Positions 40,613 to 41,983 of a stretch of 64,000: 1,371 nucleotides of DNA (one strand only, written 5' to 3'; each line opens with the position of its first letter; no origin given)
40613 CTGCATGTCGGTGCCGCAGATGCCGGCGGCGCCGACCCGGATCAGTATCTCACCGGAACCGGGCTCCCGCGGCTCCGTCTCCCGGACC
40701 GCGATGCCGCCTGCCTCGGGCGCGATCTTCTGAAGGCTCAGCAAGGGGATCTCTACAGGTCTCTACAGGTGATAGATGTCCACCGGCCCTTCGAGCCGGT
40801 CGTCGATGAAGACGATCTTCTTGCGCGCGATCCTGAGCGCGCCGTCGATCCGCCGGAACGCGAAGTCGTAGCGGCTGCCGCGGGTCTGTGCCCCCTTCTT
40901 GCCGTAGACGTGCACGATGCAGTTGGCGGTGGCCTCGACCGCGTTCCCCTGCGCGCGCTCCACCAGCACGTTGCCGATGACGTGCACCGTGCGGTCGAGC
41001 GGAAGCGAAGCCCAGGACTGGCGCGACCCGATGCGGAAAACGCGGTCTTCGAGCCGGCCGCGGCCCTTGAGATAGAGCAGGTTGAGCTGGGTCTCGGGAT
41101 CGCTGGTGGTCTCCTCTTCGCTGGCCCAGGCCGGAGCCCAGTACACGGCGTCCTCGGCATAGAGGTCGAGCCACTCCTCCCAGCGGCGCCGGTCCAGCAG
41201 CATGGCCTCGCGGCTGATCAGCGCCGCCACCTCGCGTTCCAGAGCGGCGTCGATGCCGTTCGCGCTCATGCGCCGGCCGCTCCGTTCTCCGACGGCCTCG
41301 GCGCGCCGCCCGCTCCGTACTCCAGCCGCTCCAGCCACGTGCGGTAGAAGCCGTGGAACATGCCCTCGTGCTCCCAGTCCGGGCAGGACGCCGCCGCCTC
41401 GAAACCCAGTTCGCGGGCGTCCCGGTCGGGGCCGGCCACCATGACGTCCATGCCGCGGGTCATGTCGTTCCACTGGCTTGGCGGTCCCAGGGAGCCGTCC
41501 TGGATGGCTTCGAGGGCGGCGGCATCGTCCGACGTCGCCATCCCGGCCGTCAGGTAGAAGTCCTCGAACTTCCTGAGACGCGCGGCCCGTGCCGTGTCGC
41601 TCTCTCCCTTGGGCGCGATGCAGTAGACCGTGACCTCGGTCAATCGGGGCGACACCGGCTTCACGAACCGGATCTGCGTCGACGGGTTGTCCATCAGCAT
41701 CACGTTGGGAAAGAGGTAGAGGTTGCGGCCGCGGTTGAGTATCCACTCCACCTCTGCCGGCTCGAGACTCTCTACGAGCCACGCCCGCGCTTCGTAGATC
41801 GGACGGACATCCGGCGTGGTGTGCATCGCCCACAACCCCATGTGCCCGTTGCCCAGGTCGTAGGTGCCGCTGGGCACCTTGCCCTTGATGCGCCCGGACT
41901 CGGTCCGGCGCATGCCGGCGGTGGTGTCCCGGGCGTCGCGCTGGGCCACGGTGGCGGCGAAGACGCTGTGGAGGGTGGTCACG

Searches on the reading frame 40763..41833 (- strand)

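Call 5: search_protein_families(library=pfam, proteins=[window:40763-41833:-], max_evalue=0.01)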
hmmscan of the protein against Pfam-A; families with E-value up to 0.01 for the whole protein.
window:40763-41833:- (356 aa): 2 families
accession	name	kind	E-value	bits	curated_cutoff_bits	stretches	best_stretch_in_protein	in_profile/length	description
PF00866.24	Ring_hydroxyl_B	-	2.3e-32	112.5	27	1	208-346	1-141/144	Ring hydroxylating beta subunit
PF13577.12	SnoaL_4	-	5.8e-14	52.6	24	1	198-337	5-124/126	SnoaL-like domain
